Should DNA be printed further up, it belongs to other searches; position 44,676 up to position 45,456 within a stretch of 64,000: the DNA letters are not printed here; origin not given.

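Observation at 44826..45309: XerC/XerD-type core-binding domain without catalytic domain, in frame with the Tad secretin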

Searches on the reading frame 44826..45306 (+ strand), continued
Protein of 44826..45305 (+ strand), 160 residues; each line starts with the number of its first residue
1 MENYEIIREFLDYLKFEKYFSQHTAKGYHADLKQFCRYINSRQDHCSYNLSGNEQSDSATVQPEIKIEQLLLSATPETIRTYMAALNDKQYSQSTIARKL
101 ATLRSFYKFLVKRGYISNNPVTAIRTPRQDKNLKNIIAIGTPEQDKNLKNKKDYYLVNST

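Call 27: find_related_loci(query=window:44826-45236:+, collection=metagenome_contigs, flank=6000)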
Query window:44826-45236:+ (137 aa) in metagenome_contigs; peptide patterns used: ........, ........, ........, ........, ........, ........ (x = any residue, [..] = any of these).
177 stretches matched a pattern, but none encodes a relative of the query by tblastn (E <= 1e-3).

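Call 60: find_related_loci(query=A5, collection=genome_contigs, flank=5000)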
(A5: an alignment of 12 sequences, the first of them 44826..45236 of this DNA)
Query A5 (137 aa) in genome_contigs; peptide patterns used: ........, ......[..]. (x = any residue, [..] = any of these).
480 stretches matched a pattern; 335 encode a relative of the query (tblastn E <= 1e-3); the best 80 are kept; 80 distinct loci.
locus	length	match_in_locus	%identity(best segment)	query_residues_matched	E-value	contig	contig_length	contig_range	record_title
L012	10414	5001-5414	65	1-137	2e-58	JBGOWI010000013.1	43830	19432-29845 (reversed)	MAG: Phycisphaerae bacterium isolate OBJ_0618_130150_96 k141_2047623_length_43830_cov_14.0148, whole genome shotgun sequ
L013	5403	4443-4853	65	1-137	3e-57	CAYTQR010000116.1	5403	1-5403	MAG TPA_asm: uncultured Planctomycetaceae bacterium isolate SRP068000_co1_621 genome assembly, contig: NODE_35402_length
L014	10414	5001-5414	63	1-137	2e-57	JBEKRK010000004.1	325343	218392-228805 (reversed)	MAG: Sedimentisphaerales bacterium isolate SPRUCE 509 SPRUCE_509_4, whole genome shotgun sequence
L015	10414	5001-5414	64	1-137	1e-56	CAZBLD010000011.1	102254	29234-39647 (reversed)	MAG TPA_asm: uncultured Planctomycetaceae bacterium isolate binchicken_co376_317 genome assembly, contig: NODE_127_lengt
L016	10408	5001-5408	64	1-137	2e-54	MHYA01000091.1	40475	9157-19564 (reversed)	MAG: Planctomycetes bacterium GWF2_42_9 gwf2_scaffold_2529, whole genome shotgun sequence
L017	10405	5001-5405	63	1-137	1e-53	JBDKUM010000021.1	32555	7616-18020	MAG: Phycisphaerales bacterium isolate 8_bin.133 c_000000119371, whole genome shotgun sequence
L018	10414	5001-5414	60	1-137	1e-53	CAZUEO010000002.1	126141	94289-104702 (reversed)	MAG TPA_asm: uncultured Planctomycetaceae bacterium isolate binchicken_co100_410 genome assembly, contig: NODE_113_lengt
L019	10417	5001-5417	61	1-137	2e-53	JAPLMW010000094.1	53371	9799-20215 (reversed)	MAG: Phycisphaerae bacterium isolate LacPavin_0920_SED3_MAG_44_51 LacPavin_0920_SED3_scaffold_99818, whole genome shotgu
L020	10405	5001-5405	63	1-137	2e-53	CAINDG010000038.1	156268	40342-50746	MAG: uncultured planctomycete isolate A14_bin-1425 genome assembly, contig: bin-1425:38/54, whole genome shotgun sequenc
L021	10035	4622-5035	62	1-137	5e-53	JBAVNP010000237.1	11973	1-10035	MAG: Sedimentisphaerales bacterium isolate MFD03833_ilm_asm_bin2 k127_115257, whole genome shotgun sequence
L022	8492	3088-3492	61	1-137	1e-52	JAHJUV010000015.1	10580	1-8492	MAG: Planctomycetota bacterium isolate OSL_A.mb.29 OSL_A.mb.29_k141_26509, whole genome shotgun sequence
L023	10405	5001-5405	65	1-133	2e-52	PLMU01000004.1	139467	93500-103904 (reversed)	MAG: Phycisphaerales bacterium isolate fen_1357 73.20120800_E2X.42_contig_272, whole genome shotgun sequence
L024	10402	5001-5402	60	1-137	8e-52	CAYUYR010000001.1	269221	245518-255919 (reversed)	MAG TPA_asm: uncultured Planctomycetaceae bacterium isolate SRP141376_co2_344 genome assembly, contig: NODE_40_length_26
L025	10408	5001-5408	62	1-137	1e-51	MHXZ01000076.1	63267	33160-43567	MAG: Planctomycetes bacterium GWF2_41_51 gwf2_scaffold_3332, whole genome shotgun sequence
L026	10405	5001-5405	62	1-133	2e-51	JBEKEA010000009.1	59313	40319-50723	MAG: Sedimentisphaerales bacterium isolate SPRUCE 196 SPRUCE_196_9, whole genome shotgun sequence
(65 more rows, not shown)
